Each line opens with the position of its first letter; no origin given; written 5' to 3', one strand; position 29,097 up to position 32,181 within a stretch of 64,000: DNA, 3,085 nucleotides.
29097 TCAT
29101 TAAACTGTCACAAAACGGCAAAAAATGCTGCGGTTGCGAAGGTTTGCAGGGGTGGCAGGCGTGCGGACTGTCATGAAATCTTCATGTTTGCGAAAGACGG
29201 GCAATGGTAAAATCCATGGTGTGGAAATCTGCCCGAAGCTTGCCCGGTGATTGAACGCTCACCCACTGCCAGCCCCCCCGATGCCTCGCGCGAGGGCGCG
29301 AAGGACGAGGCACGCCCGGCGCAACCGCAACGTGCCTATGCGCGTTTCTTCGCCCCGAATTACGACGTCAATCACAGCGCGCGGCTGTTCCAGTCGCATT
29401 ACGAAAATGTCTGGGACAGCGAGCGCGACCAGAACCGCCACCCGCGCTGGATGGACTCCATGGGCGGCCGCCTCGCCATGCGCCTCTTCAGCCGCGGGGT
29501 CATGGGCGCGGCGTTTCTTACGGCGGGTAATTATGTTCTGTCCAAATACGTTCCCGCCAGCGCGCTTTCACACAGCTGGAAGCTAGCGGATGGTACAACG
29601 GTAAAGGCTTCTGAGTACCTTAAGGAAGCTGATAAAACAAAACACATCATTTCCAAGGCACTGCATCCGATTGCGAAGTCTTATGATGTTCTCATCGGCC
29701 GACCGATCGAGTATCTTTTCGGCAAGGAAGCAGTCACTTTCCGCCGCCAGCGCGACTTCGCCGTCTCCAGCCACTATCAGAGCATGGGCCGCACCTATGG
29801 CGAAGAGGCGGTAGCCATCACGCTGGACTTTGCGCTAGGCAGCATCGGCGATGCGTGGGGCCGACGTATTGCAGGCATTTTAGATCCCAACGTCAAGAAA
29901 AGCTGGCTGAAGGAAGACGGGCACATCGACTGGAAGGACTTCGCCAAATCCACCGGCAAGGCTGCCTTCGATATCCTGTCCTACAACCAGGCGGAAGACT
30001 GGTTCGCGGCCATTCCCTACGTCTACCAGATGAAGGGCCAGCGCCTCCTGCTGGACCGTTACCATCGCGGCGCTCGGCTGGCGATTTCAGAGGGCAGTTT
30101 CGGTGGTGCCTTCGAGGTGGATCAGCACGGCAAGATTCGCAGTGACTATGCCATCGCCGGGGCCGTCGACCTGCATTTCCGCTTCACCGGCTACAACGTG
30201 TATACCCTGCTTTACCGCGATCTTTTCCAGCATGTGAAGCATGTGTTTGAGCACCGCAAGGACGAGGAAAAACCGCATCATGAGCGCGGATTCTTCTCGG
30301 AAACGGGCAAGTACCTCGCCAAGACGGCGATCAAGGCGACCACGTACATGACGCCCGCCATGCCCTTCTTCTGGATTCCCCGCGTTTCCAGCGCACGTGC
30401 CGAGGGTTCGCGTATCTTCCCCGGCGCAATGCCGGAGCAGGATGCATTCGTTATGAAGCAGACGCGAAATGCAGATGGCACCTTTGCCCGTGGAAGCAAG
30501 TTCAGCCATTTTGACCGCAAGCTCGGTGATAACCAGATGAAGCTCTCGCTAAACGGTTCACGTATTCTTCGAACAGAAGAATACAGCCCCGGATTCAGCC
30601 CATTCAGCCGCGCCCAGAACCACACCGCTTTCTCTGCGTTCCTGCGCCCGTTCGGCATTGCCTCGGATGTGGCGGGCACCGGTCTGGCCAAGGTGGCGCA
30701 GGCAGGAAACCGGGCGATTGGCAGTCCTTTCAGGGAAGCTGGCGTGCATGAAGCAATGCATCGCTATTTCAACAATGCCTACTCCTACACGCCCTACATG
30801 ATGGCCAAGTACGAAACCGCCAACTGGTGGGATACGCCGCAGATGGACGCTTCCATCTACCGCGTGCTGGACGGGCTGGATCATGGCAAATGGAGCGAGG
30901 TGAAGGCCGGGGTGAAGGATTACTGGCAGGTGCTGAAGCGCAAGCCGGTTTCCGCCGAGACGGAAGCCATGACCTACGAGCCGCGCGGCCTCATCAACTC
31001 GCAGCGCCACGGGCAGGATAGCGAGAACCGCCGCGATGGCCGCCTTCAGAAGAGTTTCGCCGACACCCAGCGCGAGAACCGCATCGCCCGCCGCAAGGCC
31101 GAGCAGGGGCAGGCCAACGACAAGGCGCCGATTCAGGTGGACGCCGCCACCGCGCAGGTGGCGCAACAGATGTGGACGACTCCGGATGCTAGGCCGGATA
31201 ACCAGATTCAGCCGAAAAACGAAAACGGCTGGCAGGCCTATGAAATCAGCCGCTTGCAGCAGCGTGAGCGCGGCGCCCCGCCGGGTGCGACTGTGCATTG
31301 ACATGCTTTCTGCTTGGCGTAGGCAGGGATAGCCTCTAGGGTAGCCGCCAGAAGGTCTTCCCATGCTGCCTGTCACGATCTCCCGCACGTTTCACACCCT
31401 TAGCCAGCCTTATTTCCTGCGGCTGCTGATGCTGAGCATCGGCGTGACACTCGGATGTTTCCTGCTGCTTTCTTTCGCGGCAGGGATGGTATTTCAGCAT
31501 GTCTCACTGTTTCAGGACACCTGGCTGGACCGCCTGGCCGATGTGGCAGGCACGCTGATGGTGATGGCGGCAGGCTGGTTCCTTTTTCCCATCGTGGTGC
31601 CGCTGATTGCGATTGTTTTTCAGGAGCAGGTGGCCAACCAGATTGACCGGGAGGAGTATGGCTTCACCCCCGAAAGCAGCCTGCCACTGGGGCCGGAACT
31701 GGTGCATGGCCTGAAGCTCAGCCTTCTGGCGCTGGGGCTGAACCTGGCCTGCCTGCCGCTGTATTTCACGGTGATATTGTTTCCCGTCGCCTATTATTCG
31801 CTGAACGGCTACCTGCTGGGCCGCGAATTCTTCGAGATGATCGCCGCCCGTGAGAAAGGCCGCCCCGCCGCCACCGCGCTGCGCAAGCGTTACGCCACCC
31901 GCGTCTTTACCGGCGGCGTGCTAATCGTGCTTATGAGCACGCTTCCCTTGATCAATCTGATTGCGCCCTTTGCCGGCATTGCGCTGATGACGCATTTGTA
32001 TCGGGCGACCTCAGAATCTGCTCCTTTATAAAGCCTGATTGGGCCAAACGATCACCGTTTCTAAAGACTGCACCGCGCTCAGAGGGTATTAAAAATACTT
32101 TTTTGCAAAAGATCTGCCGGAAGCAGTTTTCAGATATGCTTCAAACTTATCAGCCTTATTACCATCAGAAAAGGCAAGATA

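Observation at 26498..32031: Divergent pair of large orphan proteins plus an EI24/CysZ-like membrane protein: best candidate for an undescribed module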

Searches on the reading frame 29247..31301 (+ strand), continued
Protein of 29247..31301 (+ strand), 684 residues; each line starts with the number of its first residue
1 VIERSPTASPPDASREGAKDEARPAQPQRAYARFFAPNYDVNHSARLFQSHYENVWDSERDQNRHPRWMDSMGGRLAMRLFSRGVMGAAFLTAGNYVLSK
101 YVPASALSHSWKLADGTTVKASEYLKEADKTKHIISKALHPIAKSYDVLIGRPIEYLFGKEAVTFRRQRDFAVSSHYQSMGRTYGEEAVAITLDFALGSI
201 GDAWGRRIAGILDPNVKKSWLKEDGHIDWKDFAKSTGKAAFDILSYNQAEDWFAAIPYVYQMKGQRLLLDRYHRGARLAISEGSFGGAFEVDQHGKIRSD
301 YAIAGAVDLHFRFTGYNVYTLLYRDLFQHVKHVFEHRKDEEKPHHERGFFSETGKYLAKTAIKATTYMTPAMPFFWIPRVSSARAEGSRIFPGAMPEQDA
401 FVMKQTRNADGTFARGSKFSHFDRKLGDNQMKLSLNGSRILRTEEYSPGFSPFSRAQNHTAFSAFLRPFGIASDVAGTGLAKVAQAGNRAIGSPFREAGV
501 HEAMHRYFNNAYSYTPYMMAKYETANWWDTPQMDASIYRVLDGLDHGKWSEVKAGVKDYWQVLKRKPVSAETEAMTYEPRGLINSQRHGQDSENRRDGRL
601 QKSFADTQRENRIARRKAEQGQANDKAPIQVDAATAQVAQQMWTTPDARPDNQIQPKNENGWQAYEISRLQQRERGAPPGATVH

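Call 37: fold_search(model_id=the predicted structure, library=pdb)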
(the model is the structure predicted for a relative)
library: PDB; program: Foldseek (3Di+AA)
matches with E <= 10: 36; with E <= 0.001: 0
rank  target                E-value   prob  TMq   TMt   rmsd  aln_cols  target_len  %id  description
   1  6gwh                  9.2e-01  0.06  0.10  0.13  21.5       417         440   12  Outward-facing conformation of a multidrug resistance MATE family transporter of the MOP superfamily. (released 2019-06-05)
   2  9fqt_A                1.4e+00  0.04  0.11  0.12  26.6       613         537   10  Cryo-EM structure of MmCAT1 bound with FrMLV-RBD in the apo inward-open state (released 2025-07-02)
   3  9r0n                  1.9e+00  0.02  0.09  0.10  24.9       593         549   10  Cryo-EM structure of rat SLCO2A1 bound to dinoprost. (released 2026-02-11)
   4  4mlb_A                2.1e+00  0.05  0.11  0.14  22.5       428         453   10  Reverse polarity of binding pocket suggests different function of a MOP superfamily transporter from Pyrococcus furios (released 2013-09-25)
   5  3w4t                  2.1e+00  0.04  0.11  0.14  21.5       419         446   10  Crystal structure of MATE P26A mutant (released 2013-04-03)
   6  5lm4                  2.1e+00  0.02  0.07  0.11  23.2       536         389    7  Structure of the thermostalilized EAAT1 cryst-II mutant in complex with L-ASP and the allosteric inhibitor UCPH101 (released 2017-04-19)
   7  6fv7_A                2.9e+00  0.03  0.11  0.15  23.5       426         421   11  Dimer structure of the MATE family multidrug resistance transporter Aq_128 from Aquifex aeolicus in the outward-facing (released 2019-03-20)
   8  5vrq                  3.1e+00  0.03  0.05  0.09  20.8       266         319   12  Crystal structure of Legionella pneumophila effector AnkC (released 2017-11-29)
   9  9gg5_R                3.6e+00  0.05  0.10  0.18  20.9       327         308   10  Cryo-EM structure of Thromboxane A2 receptor-miniGq protein complex bound to U46619 (released 2025-08-27)
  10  9qzo                  3.6e+00  0.01  0.09  0.10  25.1       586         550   11  Cryo-EM structure of rat SLCO2A1 in the apo state. (released 2026-02-11)
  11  6l85_A                4.4e+00  0.02  0.10  0.15  26.0       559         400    8  The sodium-dependent phosphate transporter (released 2020-09-16)
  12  5a8e                  4.6e+00  0.04  0.10  0.20  20.8       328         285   13  thermostabilised beta1-adrenoceptor with rationally designed inverse agonist 7-methylcyanopindolol bound (released 2015-09-30)
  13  9r10_A                4.6e+00  0.02  0.10  0.12  22.9       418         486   10  Cryo-EM structure of human MATE1 in complex with cimetidine (released 2025-11-05)
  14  6z70_A                4.6e+00  0.01  0.08  0.10  24.3       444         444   12  Structure of the MATE family multidrug resistance transporter Aq_128 from Aquifex aeolicus in the outward-facing state (released 2021-12-01)
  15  4k1p_D                4.8e+00  0.03  0.12  0.18  23.8       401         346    9  Structure of the NheA component of the Nhe toxin from Bacillus cereus (released 2013-09-18)
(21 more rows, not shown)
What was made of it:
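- Closest known: Alpha-helical pore-forming toxins and secretion translocators. Different: The best PDB hit has E=0.9 and TM about 0.1, and NheA ranks 15th at E=4.8 (call 37).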

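Call 59: search_protein_families(library=pfam, max_evalue=0.01, proteins=[L041:15053-15991:+, L061:1005-2147:+, L072:4933-6234:+, L018:2969-4543:-, L012:16840-19059:+, L055:8329-9795:+, L046:9676-11292:+, L053:6995-8584:+, L078:5027-5782:+])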
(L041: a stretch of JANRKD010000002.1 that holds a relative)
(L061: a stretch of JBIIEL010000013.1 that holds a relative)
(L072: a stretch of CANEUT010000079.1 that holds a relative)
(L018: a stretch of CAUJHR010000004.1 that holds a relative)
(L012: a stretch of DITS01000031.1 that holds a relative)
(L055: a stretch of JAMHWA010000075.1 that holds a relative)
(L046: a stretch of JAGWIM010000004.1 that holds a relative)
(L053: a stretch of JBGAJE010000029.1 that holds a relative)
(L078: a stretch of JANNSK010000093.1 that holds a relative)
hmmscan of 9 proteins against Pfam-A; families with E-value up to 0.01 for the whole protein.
L041:15053-15991:+ (313 aa): 1 family
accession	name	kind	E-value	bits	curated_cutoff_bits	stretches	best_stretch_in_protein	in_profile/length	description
PF01551.29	Peptidase_M23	-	6.5e-21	74.8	28.7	1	153-251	2-96/96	Peptidase family M23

L061:1005-2147:+ (381 aa): 1 family
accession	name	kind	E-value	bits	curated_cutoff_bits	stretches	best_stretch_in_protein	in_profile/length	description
PF05292.17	MCD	-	1.7e-23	84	23.2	1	109-324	68-253/253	Malonyl-CoA decarboxylase C-terminal domain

L072:4933-6234:+ (434 aa): 0 families

L018:2969-4543:- (525 aa): 0 families

L012:16840-19059:+ (740 aa): 3 families
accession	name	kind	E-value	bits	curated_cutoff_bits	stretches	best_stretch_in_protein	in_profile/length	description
PF05838.17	Glyco_hydro_108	-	8.7e-20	71.5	21.2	1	12-92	2-85/85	Glycosyl hydrolase 108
PF05257.22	CHAP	-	3e-06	28.1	26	1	458-555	5-81/81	CHAP domain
PF11123.14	DNA_Packaging_2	-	0.0057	17.1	27.5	0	671-729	21-69/79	DNA packaging protein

L055:8329-9795:+ (489 aa): 0 families

L046:9676-11292:+ (539 aa): 0 families

L053:6995-8584:+ (530 aa): 0 families

L078:5027-5782:+ (252 aa): 0 families

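Call 81: search_protein_families(library=padloc, max_evalue=0.1, proteins=[window:29247-31301:+, L055:8329-9795:+])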
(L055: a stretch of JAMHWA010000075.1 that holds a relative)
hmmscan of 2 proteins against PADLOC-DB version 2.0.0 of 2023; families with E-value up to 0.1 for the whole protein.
window:29247-31301:+ (684 aa): 0 families

L055:8329-9795:+ (489 aa): 0 families

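Call 82: search_protein_families(library=phrogs, max_evalue=0.1, proteins=[window:29247-31301:+, L055:8329-9795:+])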
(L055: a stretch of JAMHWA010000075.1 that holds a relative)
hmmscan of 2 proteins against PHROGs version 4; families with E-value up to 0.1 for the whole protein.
window:29247-31301:+ (684 aa): 0 families

L055:8329-9795:+ (489 aa): 0 families

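Call 84: search_solved_structures(query=A2, max_evalue=10)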
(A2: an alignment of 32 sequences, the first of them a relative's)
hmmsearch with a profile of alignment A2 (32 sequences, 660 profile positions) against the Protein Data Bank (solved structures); distinct sequences matched with E-value up to 10: 1.
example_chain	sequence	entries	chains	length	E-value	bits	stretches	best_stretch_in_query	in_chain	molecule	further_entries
7kkf_A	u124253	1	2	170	0.43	12.7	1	363-421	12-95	Peptidyl-prolyl cis-trans isomerase ESS1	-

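Call 86: search_protein_families(library=pfam, alignment_id=A2, max_evalue=0.1)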
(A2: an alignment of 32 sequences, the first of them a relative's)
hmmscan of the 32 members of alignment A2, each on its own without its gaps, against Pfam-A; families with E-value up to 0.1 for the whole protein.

A. member 1, P0008 (684 aa): 0 families

B. families by the number of members that match (of 32 scanned): 4 families
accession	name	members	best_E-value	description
PF03147.19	FDX-ACB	1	0.032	Ferredoxin-fold anticodon binding domain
PF15944.10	DUF4752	1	0.036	Domain of unknown function (DUF4752)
PF20402.4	DUF6692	1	0.059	Domain of unknown function (DUF6692)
PF08153.17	NGP1NT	1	0.087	NGP1NT (NUC091) domain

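Call 91: search_dna_similar(query=window:29247-31301:+, collection=plasmids, mode=protein, max_evalue=0.001, max_rows=5)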
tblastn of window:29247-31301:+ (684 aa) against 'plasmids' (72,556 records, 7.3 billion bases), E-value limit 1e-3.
No match.

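Call 93: fold_search(model_id=the predicted structure, library=viral)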
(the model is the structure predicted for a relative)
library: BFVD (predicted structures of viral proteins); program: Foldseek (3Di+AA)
matches with E <= 10: 61; with E <= 0.001: 0
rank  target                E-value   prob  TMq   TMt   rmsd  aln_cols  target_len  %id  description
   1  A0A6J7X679            1.5e-01  0.04  0.07  0.07  41.0       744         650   14  Uncharacterized protein [uncultured Caudovirales phage]
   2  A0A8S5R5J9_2          5.2e-01  0.06  0.12  0.08  28.5       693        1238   11  Uncharacterized protein [Myoviridae sp. ctxbQ4]
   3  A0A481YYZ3            5.9e-01  0.06  0.10  0.08  28.6       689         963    9  Putative hemagglutinin [Mimivirus LCMiAC01]
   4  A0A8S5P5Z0            9.3e-01  0.06  0.12  0.13  31.4       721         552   10  Tail tape measure protein [Siphoviridae sp. ct1Eo1]
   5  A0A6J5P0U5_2          1.0e+00  0.06  0.12  0.09  24.1       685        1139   12  Uncharacterized protein [uncultured Caudovirales phage]
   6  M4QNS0                1.5e+00  0.04  0.10  0.08  34.5       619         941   12  (no name in the UniProt tables at hand)
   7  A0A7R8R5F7            1.6e+00  0.02  0.09  0.09  29.4       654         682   12  Uncharacterized protein [Klebsiella phage vB_KvM-Eowyn]
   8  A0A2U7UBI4            1.7e+00  0.02  0.10  0.09  40.3       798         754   13  Uncharacterized protein [Pandoravirus neocaledonia]
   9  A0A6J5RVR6            2.0e+00  0.03  0.09  0.05  32.0       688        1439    8  Caudovirus, tape measure, N-terminal [uncultured Caudovirales phage]
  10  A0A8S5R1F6            2.2e+00  0.01  0.08  0.07  39.1       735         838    8  Minor tail protein [Myoviridae sp. cteBs22]
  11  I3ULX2                2.3e+00  0.02  0.09  0.07  37.2       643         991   11  Uncharacterized protein [Synechococcus phage S-CBP3]
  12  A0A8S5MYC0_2          2.6e+00  0.03  0.14  0.09  29.0       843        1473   11  Nuclease [Myoviridae sp. ctRRy11]
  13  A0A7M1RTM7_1          2.6e+00  0.02  0.10  0.05  36.0       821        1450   11  Uncharacterized protein [uncultured phage cr130_1]
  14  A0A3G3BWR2            2.7e+00  0.03  0.11  0.08  57.8       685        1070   10  (no name in the UniProt tables at hand)
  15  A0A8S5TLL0            2.7e+00  0.02  0.06  0.07  30.3       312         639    9  Uncharacterized protein [Podoviridae sp. ctz6O13]
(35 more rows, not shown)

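Call 94: search_dna_similar(query=window:29247-31301:+, collection=phages, mode=protein, max_evalue=0.001, max_rows=5)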
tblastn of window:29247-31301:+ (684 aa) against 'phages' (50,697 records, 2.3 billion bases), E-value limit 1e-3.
No match.

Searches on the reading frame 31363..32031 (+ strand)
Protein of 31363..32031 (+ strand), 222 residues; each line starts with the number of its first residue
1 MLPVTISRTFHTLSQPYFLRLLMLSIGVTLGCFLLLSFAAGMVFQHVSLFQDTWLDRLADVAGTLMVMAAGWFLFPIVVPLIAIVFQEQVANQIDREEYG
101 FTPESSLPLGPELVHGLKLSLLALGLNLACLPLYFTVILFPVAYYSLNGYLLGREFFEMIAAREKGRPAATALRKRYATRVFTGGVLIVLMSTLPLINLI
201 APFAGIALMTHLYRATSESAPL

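Call 4: search_protein_families(library=pfam, proteins=[window:31363-32031:+], max_evalue=1)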
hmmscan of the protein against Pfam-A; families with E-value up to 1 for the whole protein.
window:31363-32031:+ (222 aa): 4 families
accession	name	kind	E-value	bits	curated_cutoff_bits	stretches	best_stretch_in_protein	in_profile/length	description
PF07264.17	EI24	-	4.1e-20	73.2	32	1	7-202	3-199/199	Sulfate transporter CysZ/Etoposide-induced protein 2.4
PF15420.11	Abhydrolase_9_N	-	0.0021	18.5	27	1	13-97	86-170/208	Alpha/beta-hydrolase family N-terminus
PF03899.21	ATP-synt_I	-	0.019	15.8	25.1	1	119-206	10-98/99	ATP synthase I chain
PF05987.18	DUF898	-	0.86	9.1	28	1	17-102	179-265/336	Bacterial protein of unknown function (DUF898)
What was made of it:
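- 31363..32031 (+): EI24/CysZ-family membrane protein. A lineage-specific downstream neighbour, possibly co-transcribed here, and not a conserved member of the unit. Pfam PF07264 (call 4).
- On EI24/CysZ (third gene): 73.2 bits against 32 (call 4).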

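Call 5: search_protein_families(library=ncbifam, proteins=[window:31363-32031:+], max_evalue=1)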
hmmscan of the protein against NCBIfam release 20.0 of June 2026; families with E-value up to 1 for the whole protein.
window:31363-32031:+ (222 aa): 1 family
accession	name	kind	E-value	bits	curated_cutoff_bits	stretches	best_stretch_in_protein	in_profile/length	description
NF009407.0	PRK12768.1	equivalog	3.6e-31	108.9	191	1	48-220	57-232/242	sulfate transporter family protein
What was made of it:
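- On EI24/CysZ (third gene): The NCBIfam equivalog PRK12768 is below its cut-off (call 5).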

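Call 81: search_protein_families(library=padloc, max_evalue=0.1, proteins=[window:31363-32031:+])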
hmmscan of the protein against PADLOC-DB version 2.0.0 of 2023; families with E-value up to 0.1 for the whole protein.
window:31363-32031:+ (222 aa): 0 families

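Call 82: search_protein_families(library=phrogs, max_evalue=0.1, proteins=[window:31363-32031:+])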
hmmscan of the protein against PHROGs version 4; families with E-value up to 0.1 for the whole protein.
window:31363-32031:+ (222 aa): 0 families
